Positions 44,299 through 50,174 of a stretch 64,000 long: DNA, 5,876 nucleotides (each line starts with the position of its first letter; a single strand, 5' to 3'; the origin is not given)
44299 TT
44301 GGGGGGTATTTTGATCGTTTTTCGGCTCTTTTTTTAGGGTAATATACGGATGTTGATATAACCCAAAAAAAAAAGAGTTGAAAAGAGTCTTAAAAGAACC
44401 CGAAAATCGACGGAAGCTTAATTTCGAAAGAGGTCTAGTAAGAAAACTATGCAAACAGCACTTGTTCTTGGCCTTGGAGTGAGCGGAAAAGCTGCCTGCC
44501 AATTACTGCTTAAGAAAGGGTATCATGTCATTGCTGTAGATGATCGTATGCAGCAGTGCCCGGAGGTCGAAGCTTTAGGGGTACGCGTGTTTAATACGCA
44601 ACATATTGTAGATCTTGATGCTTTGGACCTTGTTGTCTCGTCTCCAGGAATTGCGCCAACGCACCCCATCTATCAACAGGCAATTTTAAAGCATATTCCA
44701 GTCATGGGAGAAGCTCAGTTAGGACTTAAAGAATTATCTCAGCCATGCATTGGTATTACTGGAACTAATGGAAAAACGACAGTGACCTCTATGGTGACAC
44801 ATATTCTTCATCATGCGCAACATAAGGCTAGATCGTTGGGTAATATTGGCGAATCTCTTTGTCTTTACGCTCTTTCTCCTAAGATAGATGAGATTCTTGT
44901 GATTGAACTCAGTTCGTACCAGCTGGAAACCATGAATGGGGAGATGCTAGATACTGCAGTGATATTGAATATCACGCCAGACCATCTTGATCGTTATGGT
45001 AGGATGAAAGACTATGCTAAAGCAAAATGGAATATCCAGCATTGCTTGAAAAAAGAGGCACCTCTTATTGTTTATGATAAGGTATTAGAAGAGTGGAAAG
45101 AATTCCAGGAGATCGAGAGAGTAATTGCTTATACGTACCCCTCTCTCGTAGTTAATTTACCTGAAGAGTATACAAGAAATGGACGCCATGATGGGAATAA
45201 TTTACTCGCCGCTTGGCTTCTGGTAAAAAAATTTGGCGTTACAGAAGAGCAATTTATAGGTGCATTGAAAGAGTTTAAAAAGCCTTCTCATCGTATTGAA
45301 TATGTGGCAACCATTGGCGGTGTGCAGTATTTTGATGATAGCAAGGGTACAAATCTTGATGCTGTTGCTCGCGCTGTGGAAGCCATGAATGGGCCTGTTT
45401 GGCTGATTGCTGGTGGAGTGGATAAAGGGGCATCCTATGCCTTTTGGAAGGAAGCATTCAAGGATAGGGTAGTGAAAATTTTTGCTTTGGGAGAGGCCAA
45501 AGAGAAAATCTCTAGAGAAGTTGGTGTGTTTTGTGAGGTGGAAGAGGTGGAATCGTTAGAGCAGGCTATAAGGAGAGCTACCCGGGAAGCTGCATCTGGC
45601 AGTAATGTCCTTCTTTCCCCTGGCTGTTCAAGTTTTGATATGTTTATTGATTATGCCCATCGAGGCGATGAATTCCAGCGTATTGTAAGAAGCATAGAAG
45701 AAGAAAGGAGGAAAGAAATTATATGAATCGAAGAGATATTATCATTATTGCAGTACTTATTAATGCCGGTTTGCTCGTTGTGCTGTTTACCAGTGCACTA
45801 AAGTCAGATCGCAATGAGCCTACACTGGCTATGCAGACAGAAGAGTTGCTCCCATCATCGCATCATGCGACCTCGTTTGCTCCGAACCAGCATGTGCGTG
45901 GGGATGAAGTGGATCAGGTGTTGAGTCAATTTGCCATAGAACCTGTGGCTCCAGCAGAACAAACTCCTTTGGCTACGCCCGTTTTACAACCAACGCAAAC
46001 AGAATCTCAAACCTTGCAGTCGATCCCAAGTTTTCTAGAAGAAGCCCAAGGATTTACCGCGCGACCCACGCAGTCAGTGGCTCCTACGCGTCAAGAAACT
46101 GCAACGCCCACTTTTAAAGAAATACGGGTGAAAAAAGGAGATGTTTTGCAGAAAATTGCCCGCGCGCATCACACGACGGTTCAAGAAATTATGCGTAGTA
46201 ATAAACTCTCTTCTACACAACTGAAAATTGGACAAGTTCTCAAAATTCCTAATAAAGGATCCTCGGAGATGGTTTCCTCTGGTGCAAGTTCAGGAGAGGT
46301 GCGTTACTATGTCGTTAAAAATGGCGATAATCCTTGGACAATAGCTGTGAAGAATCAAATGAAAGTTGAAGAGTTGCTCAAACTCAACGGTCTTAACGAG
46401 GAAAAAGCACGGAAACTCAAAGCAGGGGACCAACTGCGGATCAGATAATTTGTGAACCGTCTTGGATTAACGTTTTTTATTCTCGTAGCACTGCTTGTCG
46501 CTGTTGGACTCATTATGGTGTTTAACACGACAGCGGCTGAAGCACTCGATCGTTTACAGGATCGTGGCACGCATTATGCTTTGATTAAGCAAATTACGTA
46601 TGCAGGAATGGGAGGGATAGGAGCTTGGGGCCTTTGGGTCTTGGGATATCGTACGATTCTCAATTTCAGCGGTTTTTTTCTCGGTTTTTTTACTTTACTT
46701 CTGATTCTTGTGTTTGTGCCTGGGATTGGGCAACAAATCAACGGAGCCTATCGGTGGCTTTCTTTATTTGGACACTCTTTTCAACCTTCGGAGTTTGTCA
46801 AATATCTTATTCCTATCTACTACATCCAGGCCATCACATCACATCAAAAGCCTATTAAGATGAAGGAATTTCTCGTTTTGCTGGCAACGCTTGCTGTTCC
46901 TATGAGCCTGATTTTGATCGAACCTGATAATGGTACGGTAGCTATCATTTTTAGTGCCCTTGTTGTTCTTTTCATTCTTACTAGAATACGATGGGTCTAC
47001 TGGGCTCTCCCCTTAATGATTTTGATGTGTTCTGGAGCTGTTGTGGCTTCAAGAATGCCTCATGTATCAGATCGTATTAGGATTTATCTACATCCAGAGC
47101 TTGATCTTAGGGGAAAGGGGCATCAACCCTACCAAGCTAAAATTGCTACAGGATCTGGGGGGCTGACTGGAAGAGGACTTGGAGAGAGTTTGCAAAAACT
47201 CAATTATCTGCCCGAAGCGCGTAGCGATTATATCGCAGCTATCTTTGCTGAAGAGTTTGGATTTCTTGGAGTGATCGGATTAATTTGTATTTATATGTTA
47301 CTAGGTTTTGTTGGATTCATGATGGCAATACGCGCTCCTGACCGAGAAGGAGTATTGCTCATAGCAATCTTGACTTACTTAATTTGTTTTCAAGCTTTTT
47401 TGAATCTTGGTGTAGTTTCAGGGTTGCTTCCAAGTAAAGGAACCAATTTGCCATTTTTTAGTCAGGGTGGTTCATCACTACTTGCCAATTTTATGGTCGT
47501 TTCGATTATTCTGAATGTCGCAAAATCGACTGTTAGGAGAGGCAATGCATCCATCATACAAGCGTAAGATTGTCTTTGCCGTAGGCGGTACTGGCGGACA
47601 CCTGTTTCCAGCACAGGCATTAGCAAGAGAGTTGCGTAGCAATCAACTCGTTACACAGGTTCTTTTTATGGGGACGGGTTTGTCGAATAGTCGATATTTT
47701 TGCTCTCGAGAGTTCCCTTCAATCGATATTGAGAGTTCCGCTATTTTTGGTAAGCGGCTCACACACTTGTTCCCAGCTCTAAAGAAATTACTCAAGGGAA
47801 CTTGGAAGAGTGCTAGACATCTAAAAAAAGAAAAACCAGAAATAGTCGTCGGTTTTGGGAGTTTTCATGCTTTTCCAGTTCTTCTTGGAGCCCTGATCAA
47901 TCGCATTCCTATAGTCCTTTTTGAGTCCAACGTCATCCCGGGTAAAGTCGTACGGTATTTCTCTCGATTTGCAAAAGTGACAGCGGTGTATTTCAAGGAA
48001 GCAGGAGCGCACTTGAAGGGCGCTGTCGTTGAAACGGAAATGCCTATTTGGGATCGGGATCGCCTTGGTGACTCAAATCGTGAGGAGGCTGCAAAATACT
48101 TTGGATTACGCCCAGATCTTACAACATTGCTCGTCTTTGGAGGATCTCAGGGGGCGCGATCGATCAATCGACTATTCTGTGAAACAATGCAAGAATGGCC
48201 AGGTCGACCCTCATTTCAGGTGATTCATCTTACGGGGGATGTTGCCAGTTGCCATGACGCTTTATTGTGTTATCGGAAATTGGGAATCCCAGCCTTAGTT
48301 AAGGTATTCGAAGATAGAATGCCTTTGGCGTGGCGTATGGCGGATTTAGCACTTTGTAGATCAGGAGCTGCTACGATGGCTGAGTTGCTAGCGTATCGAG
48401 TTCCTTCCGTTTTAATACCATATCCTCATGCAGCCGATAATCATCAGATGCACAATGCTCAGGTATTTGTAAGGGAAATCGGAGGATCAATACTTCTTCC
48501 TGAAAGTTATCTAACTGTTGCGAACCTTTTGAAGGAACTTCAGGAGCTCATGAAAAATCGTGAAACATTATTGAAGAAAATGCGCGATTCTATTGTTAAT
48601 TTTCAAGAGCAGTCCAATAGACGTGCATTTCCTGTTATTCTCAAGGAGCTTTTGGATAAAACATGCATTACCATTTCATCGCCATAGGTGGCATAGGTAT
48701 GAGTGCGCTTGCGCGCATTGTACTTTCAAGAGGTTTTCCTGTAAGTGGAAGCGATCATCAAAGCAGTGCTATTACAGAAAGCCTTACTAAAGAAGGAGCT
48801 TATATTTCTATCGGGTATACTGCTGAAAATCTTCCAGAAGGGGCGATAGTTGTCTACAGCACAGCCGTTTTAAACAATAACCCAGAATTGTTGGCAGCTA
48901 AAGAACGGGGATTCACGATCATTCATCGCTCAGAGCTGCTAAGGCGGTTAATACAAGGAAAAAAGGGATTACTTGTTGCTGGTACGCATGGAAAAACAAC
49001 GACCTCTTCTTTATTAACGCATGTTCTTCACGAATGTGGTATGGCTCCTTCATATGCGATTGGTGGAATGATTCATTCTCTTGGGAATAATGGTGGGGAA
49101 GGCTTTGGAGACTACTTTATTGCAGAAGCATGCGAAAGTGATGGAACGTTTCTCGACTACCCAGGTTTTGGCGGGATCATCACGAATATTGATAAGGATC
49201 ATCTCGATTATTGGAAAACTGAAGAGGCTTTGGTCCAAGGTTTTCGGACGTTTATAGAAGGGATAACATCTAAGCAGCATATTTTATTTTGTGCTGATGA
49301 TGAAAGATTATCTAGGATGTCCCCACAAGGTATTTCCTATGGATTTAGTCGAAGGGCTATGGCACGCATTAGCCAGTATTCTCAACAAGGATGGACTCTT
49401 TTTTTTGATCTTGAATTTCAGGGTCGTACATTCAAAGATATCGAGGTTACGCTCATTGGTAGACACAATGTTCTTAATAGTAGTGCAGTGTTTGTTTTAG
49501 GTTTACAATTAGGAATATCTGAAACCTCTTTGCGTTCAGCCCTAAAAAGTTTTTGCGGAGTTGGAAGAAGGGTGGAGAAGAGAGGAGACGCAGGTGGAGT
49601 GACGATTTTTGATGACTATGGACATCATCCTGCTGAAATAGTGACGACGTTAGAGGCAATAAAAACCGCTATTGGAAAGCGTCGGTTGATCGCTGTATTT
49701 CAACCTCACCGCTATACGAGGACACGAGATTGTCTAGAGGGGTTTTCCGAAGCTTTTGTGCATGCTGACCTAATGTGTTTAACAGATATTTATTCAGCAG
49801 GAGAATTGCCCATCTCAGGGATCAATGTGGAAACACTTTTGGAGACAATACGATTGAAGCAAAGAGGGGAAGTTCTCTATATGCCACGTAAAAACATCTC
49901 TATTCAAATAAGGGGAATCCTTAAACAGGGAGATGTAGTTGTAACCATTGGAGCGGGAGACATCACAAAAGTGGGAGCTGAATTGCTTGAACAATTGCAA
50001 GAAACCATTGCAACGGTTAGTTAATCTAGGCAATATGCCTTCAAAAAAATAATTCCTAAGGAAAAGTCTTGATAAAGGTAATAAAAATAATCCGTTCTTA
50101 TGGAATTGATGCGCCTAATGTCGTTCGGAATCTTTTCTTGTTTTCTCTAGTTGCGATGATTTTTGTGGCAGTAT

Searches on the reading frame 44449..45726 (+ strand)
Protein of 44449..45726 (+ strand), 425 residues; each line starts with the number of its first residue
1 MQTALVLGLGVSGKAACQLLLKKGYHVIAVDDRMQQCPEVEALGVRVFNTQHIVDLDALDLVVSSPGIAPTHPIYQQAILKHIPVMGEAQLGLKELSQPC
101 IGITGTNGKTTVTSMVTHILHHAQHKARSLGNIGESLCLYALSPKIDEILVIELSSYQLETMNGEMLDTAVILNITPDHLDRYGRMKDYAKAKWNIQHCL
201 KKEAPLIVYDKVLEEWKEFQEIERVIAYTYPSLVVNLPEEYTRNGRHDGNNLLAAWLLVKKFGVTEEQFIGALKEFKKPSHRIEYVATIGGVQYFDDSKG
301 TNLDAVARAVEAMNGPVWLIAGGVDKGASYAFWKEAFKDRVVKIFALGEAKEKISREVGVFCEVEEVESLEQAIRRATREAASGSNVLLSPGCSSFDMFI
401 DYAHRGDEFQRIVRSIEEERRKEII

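Call 47: search_protein_families(library=pfam, proteins=[window:44449-45726:+], max_evalue=0.00001)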
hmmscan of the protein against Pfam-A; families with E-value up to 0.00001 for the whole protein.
window:44449-45726:+ (425 aa): 3 families
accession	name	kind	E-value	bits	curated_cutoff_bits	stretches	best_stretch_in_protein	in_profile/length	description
PF08245.18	Mur_ligase_M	-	3.1e-23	83.2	24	1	103-224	1-139/200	Mur ligase middle domain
PF02875.26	Mur_ligase_C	-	1.1e-13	52.6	28.4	1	281-391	1-125/127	Mur ligase, glutamate ligase domain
PF21799.2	MurD-like_N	-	6.5e-11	42.8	27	1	3-87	2-88/88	Mur ligase MurD-like, N-terminal domain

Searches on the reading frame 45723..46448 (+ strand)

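Call 89: search_protein_families(library=pfam, proteins=[window:45723-46448:+], max_evalue=0.00001)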
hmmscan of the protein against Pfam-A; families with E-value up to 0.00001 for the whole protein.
window:45723-46448:+ (241 aa): 1 family
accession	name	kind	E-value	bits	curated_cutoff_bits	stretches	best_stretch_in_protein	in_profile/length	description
PF01476.26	LysM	-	1.1e-27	96.1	20.9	2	135-176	2-43/43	LysM domain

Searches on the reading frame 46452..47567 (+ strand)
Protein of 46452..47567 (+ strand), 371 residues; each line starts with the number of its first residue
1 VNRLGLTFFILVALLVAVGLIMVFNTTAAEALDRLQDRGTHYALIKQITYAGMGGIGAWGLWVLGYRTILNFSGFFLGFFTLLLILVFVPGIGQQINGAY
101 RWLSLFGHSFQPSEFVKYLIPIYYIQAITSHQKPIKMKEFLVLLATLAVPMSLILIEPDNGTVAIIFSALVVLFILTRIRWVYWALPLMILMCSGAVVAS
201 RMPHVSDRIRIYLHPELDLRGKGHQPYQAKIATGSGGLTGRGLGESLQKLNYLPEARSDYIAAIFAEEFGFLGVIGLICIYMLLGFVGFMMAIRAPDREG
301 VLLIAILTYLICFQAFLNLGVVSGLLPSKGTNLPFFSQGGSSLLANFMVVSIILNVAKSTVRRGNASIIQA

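Call 89: search_protein_families(library=pfam, proteins=[window:46452-47567:+], max_evalue=0.00001)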
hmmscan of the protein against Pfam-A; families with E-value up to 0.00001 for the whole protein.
window:46452-47567:+ (371 aa): 1 family
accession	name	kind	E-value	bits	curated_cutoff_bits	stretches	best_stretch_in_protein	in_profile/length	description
PF01098.24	FTSW_RODA_SPOVE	-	1.2e-80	271.7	26.4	1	8-360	4-354/356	Cell cycle protein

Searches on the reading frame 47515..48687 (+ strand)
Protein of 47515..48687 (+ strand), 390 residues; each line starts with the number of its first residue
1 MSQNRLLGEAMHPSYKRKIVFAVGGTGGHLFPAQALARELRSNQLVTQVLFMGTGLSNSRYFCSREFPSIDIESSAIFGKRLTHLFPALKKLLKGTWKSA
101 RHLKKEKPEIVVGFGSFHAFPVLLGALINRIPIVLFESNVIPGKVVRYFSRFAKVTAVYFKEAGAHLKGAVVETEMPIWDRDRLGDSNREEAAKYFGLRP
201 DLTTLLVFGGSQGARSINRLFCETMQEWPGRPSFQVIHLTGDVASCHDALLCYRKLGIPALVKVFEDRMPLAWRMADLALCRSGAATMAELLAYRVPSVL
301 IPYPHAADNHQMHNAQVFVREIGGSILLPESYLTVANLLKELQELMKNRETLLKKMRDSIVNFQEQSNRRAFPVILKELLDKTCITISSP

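Call 89: search_protein_families(library=pfam, proteins=[window:47515-48687:+], max_evalue=0.00001)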
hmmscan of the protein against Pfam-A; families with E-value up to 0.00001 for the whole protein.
window:47515-48687:+ (390 aa): 2 families
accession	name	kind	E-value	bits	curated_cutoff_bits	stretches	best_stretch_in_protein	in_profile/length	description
PF04101.22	Glyco_tran_28_C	-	1.8e-34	119.6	22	1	204-364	1-159/166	Glycosyltransferase family 28 C-terminal domain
PF03033.26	Glyco_transf_28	-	1.1e-25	90.7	26.2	1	19-156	1-137/139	Glycosyltransferase family 28 N-terminal domain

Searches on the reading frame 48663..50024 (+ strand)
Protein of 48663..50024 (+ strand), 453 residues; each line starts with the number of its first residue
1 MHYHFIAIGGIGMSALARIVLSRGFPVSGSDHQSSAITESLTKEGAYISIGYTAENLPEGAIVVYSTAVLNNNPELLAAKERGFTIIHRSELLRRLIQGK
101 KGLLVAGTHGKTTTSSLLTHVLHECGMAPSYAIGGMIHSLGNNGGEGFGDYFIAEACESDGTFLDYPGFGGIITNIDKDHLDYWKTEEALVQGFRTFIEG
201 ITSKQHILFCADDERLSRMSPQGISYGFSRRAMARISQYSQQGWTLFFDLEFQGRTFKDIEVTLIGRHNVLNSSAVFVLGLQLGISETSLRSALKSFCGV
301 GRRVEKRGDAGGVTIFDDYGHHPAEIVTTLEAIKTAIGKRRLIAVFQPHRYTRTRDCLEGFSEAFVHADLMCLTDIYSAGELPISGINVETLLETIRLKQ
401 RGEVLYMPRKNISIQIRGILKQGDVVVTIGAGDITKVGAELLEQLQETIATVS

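Call 89: search_protein_families(library=pfam, proteins=[window:48663-50024:+], max_evalue=0.00001)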
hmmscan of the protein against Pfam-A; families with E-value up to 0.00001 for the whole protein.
window:48663-50024:+ (453 aa): 3 families
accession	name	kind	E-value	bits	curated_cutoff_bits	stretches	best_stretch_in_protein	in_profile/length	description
PF01225.30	Mur_ligase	-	5.9e-24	84.7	21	1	2-100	1-94/95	Mur ligase family, catalytic domain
PF08245.18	Mur_ligase_M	-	7.4e-20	72.2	24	1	105-279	1-199/200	Mur ligase middle domain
PF02875.26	Mur_ligase_C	-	4.1e-17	63.6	28.4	1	302-432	1-127/127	Mur ligase, glutamate ligase domain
